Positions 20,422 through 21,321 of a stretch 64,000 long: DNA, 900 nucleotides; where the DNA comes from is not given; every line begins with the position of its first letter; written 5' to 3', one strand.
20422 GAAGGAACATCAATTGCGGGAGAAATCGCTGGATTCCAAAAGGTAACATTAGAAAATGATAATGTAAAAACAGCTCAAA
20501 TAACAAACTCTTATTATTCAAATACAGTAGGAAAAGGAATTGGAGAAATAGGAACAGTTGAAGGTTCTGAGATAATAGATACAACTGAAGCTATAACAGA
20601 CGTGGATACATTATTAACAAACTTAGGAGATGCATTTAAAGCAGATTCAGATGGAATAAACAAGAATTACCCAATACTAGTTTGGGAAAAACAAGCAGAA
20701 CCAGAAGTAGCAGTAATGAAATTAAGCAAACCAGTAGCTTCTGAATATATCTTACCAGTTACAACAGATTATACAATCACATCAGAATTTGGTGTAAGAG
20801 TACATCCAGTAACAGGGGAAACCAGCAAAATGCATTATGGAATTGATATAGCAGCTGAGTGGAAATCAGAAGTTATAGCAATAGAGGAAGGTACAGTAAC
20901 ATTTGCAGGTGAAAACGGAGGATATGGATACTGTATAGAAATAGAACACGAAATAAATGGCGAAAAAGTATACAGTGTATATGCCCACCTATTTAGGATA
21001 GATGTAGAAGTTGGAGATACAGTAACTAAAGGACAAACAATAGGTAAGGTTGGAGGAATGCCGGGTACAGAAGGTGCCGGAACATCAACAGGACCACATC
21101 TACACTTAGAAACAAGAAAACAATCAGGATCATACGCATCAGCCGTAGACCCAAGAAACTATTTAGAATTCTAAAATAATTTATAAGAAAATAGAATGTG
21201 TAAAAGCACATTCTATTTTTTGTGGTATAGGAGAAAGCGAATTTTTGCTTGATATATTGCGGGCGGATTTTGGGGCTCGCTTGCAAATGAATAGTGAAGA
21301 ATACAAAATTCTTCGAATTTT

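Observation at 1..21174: Giant (>7,000 aa) RCC1 / cadherin-like / GLUG surface protein ending in an M23 peptidoglycan endopeptidase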

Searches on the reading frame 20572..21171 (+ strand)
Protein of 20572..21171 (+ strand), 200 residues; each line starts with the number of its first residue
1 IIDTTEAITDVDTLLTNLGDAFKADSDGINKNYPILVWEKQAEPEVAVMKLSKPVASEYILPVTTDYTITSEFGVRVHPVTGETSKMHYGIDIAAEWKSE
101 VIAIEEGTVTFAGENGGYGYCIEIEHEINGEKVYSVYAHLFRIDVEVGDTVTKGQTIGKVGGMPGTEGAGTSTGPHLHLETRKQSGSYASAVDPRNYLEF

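Call 21: search_solved_structures(query=window:20572-21171:+, max_evalue=0.00001, show_alignments=3)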
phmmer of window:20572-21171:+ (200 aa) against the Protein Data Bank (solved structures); distinct sequences matched with E-value up to 0.00001: 29.
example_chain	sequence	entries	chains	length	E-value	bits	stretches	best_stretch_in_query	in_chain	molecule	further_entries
3slu_A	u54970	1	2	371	3.1e-16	62.9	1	68-183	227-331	M23 peptidase domain protein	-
6muk_A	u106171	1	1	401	3.7e-16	62.6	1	68-183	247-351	Peptidase M23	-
9m7n_A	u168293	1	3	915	2e-15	60.2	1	53-198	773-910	Gp16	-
5j1l_A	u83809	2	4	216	3.5e-14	56.2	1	62-182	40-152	ToxR-activated gene (TagE)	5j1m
9gy1_A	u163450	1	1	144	1.1e-13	54.6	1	85-197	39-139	Peptidase, M23 family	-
4rny_A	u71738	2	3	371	1.4e-13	54.2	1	59-185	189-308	Conserved hypothetical secreted protein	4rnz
2hsi_A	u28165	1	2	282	7.8e-11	45.2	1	41-181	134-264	Putative peptidase M23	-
4qp5_A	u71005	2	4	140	2.5e-10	43.6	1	74-198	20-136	Lysostaphin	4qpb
5nmy_A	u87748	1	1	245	9.3e-10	41.7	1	76-198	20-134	Lysostaphin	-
2b44_A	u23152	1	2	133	9.4e-10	41.7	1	87-199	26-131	Glycyl-glycine endopeptidase lytM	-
2b0p_A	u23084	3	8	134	9.6e-10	41.7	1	87-199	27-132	Glycyl-glycine endopeptidase lytM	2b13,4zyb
4lxc_A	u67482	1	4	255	1e-09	41.6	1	76-198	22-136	Lysostaphin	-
6jmx_A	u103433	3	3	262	1.2e-09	41.4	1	66-180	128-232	Peptidase M23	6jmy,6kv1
6rk4_A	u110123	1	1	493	3.1e-09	40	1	76-198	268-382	Lysostaphin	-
5kvp_A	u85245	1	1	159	3.8e-09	39.7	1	87-198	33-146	Zoocin A endopeptidase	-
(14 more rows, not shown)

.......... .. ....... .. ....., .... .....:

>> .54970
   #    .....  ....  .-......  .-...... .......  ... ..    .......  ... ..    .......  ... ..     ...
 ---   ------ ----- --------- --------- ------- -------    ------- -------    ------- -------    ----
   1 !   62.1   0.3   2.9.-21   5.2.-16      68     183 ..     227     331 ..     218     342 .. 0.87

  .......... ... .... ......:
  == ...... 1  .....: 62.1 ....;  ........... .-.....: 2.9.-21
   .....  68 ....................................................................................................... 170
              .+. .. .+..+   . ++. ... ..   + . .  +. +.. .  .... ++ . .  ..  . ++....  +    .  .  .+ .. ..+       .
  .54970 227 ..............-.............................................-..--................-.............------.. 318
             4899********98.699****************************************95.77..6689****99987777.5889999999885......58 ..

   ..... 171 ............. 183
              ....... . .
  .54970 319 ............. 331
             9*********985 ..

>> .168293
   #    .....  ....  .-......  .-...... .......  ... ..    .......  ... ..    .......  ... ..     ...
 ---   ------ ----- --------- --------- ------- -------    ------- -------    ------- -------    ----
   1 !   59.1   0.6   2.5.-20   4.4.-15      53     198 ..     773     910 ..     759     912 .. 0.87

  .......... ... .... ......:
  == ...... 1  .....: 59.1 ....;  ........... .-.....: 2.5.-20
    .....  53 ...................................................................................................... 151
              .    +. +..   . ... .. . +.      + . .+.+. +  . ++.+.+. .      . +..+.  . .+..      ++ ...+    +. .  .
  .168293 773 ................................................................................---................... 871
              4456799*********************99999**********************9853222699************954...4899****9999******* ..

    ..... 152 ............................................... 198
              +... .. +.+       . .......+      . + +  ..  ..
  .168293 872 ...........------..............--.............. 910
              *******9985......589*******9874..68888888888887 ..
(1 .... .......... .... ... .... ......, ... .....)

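Call 60: find_homologous_proteins(query=window:20629-21171:+, max_evalue=1e-8)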
Query window:20629-21171:+ (181 aa): 273 proteins with E <= 1e-8 among 413 candidates; the best 120 are listed.
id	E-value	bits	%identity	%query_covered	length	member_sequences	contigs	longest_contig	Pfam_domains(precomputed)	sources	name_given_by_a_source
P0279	2.4e-68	247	77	77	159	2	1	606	PF01551.30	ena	-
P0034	5.2e-44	168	54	83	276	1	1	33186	PF01551.30,PF00404.25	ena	-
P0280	4.7e-34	136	46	100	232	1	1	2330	PF01551.30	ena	-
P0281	9.7e-22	96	40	86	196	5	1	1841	PF01551.30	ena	-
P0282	4.7e-20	90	45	73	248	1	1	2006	PF01551.30,PF07501.18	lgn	-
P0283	7.0e-20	89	39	91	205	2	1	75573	PF01551.30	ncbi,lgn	-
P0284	9.9e-20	89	50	64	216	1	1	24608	PF01551.30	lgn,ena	-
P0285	1.7e-19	88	39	99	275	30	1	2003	PF01551.30,PF23457.2,PF01476.27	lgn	-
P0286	2.5e-19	88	43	86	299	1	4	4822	PF01551.30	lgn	-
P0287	6.3e-19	86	44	77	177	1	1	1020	PF01551.30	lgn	-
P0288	7.4e-19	86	46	64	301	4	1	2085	PF01551.30,PF01476.27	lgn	-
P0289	7.8e-19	86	48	67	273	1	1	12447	PF01551.30,PF23446.2,PF23457.2,PF01476.27,PF23462.2,PF23473.2,PF23472.2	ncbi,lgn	-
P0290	8.0e-19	86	43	82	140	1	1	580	PF01551.30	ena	-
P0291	1.1e-18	86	43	78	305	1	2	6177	PF01551.30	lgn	-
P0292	1.6e-18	85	45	73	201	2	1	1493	PF01551.30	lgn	-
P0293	1.6e-18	85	46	64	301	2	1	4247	PF01551.30,PF01476.27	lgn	-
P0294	1.7e-18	85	40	96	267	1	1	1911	PF01551.30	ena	-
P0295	1.8e-18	85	43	74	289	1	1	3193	PF01551.30,PF10135.15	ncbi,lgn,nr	ncbi:peptidoglycan DD-metalloendopeptidase family protein [bacterium]|nr:peptidoglycan DD-metalloend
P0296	2.0e-18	85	44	73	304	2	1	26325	PF01551.30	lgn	-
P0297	2.3e-18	85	37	97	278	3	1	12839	PF01551.30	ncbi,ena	-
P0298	4.3e-18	84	45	73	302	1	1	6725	PF01551.30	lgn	-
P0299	4.4e-18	84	46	72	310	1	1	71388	PF01551.30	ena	-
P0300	5.1e-18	83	48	72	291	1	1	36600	PF01551.30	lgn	-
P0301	5.2e-18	83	44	72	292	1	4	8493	PF01551.30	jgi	jgi:murein DD-endopeptidase MepM/ murein hydrolase activator NlpD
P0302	5.5e-18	83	39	79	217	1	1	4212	PF01551.30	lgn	-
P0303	6.4e-18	83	45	65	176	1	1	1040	PF01551.30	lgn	-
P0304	7.6e-18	83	41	72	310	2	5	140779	PF01551.30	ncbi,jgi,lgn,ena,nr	ncbi:MAG TPA: M23 family metallopeptidase [Clostridiaceae bacterium]|nr:M23 family metallopeptidase 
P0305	7.6e-18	83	40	86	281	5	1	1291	PF01551.30,PF01476.27,PF23473.2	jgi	-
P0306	9.5e-18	83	45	73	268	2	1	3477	PF01551.30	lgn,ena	-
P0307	1.2e-17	82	44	76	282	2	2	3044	PF01551.30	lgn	-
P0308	1.3e-17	82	40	80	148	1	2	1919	PF01551.30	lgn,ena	-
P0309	1.8e-17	82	45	76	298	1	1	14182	PF01551.30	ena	-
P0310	1.8e-17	82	42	77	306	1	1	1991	PF01551.30,PF24568.2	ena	-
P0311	1.8e-17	82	45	76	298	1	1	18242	PF01551.30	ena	-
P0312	2.0e-17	81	42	84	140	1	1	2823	PF01551.30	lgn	-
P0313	2.1e-17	81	36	97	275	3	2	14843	PF01551.30,PF01476.27,PF23473.2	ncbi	ncbi:MAG: LysM peptidoglycan-binding domain-containing M23 family metallopeptidase [Thermotogota bac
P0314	2.3e-17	81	44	76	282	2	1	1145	PF01551.30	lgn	-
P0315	2.3e-17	81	45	76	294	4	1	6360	PF01551.30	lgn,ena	-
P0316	2.3e-17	81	43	72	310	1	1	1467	PF01551.30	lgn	-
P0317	2.8e-17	81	44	86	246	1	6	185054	PF01551.30,PF10135.15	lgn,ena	-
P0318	3.2e-17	81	45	76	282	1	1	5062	PF01551.30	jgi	-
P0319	3.3e-17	81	45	73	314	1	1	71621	PF01551.30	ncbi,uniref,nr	ncbi:peptidoglycan DD-metalloendopeptidase family protein [Evansella sp. AB-P1]|uniref:M23 family me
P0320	3.5e-17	81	40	73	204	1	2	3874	PF01551.30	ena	-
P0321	3.7e-17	81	44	72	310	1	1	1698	PF01551.30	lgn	-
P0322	3.9e-17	81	44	65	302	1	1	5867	PF01551.30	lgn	-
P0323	4.5e-17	80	44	76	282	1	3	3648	PF01551.30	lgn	-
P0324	5.4e-17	80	45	76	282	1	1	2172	PF01551.30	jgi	jgi:murein DD-endopeptidase MepM/ murein hydrolase activator NlpD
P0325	5.4e-17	80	45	76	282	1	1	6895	PF01551.30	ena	-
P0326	5.5e-17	80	44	76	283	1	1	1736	PF01551.30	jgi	jgi:murein DD-endopeptidase MepM/ murein hydrolase activator NlpD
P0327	5.6e-17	80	45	76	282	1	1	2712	PF01551.30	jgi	-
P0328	7.0e-17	80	42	65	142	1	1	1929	PF01551.30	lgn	-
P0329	7.0e-17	80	44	76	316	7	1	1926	PF01551.30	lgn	-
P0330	7.5e-17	80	44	69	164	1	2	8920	PF01551.30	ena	-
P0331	7.6e-17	80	46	76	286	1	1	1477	PF01551.30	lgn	-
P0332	7.6e-17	80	45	78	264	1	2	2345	PF01551.30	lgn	-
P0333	7.7e-17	80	43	67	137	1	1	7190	PF01551.30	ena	-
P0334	9.3e-17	79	48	62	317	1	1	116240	PF01551.30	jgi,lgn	-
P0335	1.1e-16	79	45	70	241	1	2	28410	PF01551.30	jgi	jgi:murein DD-endopeptidase MepM/ murein hydrolase activator NlpD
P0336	1.3e-16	79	41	74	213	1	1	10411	PF01551.30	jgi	-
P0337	1.3e-16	79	43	75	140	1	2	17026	PF01551.30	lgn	-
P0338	1.4e-16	79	43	73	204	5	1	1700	PF01551.30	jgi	jgi:murein DD-endopeptidase MepM/ murein hydrolase activator NlpD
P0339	1.6e-16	79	45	72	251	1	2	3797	PF01551.30,PF10135.15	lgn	-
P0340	1.6e-16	79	46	64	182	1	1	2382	PF01551.30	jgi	-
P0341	2.0e-16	78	44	77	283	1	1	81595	PF01551.30,PF24568.2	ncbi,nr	ncbi:MAG: peptidoglycan DD-metalloendopeptidase family protein [Lachnospiraceae bacterium]|nr:peptid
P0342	2.2e-16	78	44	76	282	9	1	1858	PF01551.30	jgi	jgi:murein DD-endopeptidase MepM/ murein hydrolase activator NlpD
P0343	2.2e-16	78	43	73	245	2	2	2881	PF01551.30,PF10135.15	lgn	-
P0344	2.3e-16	78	45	76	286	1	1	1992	PF01551.30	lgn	-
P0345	2.5e-16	78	45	76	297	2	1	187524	PF01551.30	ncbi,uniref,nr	ncbi:M23 family metallopeptidase [Leucothrix arctica]|uniref:M23 family metallopeptidase n=1 Tax=Leu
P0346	2.6e-16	78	44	76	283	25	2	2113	PF01551.30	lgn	-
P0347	3.9e-16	77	41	80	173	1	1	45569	PF01551.30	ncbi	-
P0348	4.0e-16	77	46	72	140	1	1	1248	PF01551.30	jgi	jgi:murein DD-endopeptidase MepM/ murein hydrolase activator NlpD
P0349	4.2e-16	77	44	73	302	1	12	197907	PF01551.30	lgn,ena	-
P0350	4.2e-16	77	44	73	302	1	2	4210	PF01551.30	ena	-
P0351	4.5e-16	77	44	73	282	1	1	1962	PF01551.30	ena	-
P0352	4.5e-16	77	39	89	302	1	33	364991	PF01551.30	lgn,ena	-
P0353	4.5e-16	77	40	86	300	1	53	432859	PF01551.30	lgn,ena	-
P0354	4.5e-16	77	44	73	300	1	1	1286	PF01551.30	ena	-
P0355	4.5e-16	77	39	86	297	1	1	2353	PF01551.30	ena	-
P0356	4.6e-16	77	48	72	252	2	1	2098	PF01551.30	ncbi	-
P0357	4.6e-16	77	39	89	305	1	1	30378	PF01551.30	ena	-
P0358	4.8e-16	77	40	86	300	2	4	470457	PF01551.30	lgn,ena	-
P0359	4.8e-16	77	40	86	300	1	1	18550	PF01551.30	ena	-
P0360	4.8e-16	77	45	73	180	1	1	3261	PF01551.30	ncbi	-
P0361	5.2e-16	77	44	73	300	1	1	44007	PF01551.30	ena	-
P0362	5.2e-16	77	44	73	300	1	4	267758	PF01551.30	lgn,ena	-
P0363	5.3e-16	77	44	73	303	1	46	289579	PF01551.30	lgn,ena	-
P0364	5.4e-16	77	44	73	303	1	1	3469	PF01551.30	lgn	-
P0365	5.4e-16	77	44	73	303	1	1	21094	PF01551.30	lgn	-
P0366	5.6e-16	77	44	73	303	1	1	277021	PF01551.30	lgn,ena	-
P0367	5.6e-16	77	46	72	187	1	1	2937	PF01551.30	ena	-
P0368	6.2e-16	77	38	89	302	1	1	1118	PF01551.30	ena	-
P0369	6.2e-16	77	44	73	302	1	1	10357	PF01551.30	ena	-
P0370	6.6e-16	77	43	73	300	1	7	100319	PF01551.30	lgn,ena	-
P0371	6.8e-16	76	39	89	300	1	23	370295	PF01551.30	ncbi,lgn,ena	-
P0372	7.1e-16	76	42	90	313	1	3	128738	PF01551.30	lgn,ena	-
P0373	7.4e-16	76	44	73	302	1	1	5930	PF01551.30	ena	-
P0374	7.7e-16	76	41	72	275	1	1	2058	PF01551.30,PF01476.27,PF23473.2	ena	-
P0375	8.7e-16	76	44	76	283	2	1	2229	PF01551.30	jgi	jgi:murein DD-endopeptidase MepM/ murein hydrolase activator NlpD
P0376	8.8e-16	76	39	89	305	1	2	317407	PF01551.30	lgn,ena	-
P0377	8.8e-16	76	43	73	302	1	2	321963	PF01551.30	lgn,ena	-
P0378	9.0e-16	76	43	73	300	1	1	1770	PF01551.30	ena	-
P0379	9.3e-16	76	39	89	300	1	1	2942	PF01551.30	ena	-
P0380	9.5e-16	76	39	89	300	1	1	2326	PF01551.30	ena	-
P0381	9.8e-16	76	44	73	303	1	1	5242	PF01551.30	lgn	-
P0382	9.9e-16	76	44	73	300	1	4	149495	PF01551.30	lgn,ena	-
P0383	9.9e-16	76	44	73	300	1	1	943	PF01551.30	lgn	-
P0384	9.9e-16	76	44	73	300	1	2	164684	PF01551.30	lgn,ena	-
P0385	1.0e-15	76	44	73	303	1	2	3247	PF01551.30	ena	-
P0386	1.1e-15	76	43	76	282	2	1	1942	PF01551.30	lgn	-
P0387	1.1e-15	76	43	76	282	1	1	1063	PF01551.30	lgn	-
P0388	1.1e-15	76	44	72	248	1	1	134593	PF01551.30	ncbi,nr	ncbi:MAG: peptidoglycan DD-metalloendopeptidase family protein [Peptostreptococcaceae bacterium]|nr:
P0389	1.1e-15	76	39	88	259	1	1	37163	PF01551.30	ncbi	-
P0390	1.2e-15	76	43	70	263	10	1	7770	PF01551.30,PF10135.15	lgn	-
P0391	1.2e-15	76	42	90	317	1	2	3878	PF01551.30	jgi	-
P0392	1.2e-15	76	43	73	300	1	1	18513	PF01551.30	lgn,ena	-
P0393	1.2e-15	76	43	73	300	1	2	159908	PF01551.30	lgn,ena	-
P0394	1.4e-15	75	37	89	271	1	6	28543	PF01551.30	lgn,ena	-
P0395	1.4e-15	75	42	73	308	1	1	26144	PF01551.30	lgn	-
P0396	1.4e-15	75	48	62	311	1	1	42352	PF01551.30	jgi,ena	-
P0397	1.5e-15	75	38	80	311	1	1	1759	PF01551.30,PF01476.27,PF23473.2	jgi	jgi:murein DD-endopeptidase MepM/ murein hydrolase activator NlpD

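Call 68: predict_structure(alignment_id=A2)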
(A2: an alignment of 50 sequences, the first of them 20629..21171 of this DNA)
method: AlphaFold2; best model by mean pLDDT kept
length: 181 residues; sequences in the alignment: 50
mean_pLDDT: 85.6   pTM: 0.75
mean pLDDT of the five models: 85.6, 85.5, 85.4, 85.2, 85.1
residues with pLDDT >= 90: 121; 70-90: 22; 50-70: 23; < 50: 15
segments of 3 or more residues with pLDDT < 50: 1-3, 9-12
pLDDT, mean of each block of 10 residues (from residue 1): 49 50 56 56 93 92 90 97 98 97 96 97 98 98 94 96 93 93 78
secondary structure, 60 per line:
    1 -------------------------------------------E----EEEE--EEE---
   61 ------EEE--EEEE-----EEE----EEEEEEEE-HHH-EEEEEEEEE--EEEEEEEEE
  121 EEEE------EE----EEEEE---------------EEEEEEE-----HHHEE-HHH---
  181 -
elements in order: E49-52 E55-57 E67-69 E72-75 E81-83 E88-95 E101-109 E112-124 E137-141 E157-163

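Call 72: fold_search(model_id=the predicted structure, library=pdb)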
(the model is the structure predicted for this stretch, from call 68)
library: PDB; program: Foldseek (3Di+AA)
matches with E <= 10: 568; with E <= 0.001: 66
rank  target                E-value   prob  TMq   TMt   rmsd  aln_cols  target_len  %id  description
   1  3slu_B                2.0e-10  1.00  0.62  0.32   2.7       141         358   38  Crystal structure of NMB0315 (released 2012-02-01)
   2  2b13_A                2.7e-10  1.00  0.61  0.83   2.2       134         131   29  Truncated S. aureus LytM, P41 crystal form (released 2006-01-10)
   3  3slu_A                2.8e-10  1.00  0.60  0.32   2.8       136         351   39  Crystal structure of NMB0315 (released 2012-02-01)
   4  6muk                  3.1e-10  1.00  0.59  0.30   2.8       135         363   40  1.93 Angstrom Resolution Crystal Structure of Peptidase M23 from Neisseria gonorrhoeae. (released 2018-10-31)
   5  4qpb_A                5.7e-10  1.00  0.61  0.82   2.3       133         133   33  Catalytic domain of the antimicrobial peptidase lysostaphin from Staphylococcus simulans crystallized in the absence o (released 2014-07-09)
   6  4qpb_B                6.3e-10  1.00  0.62  0.82   2.3       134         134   33  Catalytic domain of the antimicrobial peptidase lysostaphin from Staphylococcus simulans crystallized in the absence o (released 2014-07-09)
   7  4rny_A                6.3e-10  1.00  0.58  0.31   4.1       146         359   34  Structure of Helicobacter pylori Csd3 from the orthorhombic crystal (released 2015-03-11)
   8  7qrl_A                7.1e-10  1.00  0.62  0.78   3.2       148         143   26  LytM domain of DipM, a coordinator of a complex net of autolysins in Caulobacter crescentus (released 2023-06-21)
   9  5j1l_D                7.9e-10  1.00  0.58  0.60   3.7       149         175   28  Crystal structure of Csd1-Csd2 dimer I (released 2016-10-19)
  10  9gy1                  8.8e-10  1.00  0.61  0.82   2.5       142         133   34  High resolution crystal structure of StM23 peptidoglycan hydrolase (released 2025-06-04)
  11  5j1l_B                9.8e-10  1.00  0.57  0.57   4.0       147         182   28  Crystal structure of Csd1-Csd2 dimer I (released 2016-10-19)
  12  8tzl_E                1.2e-09  1.00  0.61  0.33   2.8       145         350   26  Cryo-EM structure of Vibrio cholerae FtsE/FtsX/EnvC complex, full-length (released 2023-12-20)
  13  6ue4_B                1.2e-09  1.00  0.60  0.32   4.0       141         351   30  ShyA Endopeptidase from Vibrio cholerae (Closed form) (released 2020-05-27)
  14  6smk_E                1.9e-09  1.00  0.60  0.82   2.9       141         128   30  Crystal structure of catalytic domain A109H mutant of prophage-encoded M23 protein EnpA from Enterococcus faecalis. (released 2020-09-09)
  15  4bh5_A                2.1e-09  1.00  0.60  0.82   3.0       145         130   29  LytM domain of EnvC, an activator of cell wall amidases in Escherichia coli (released 2013-07-03)
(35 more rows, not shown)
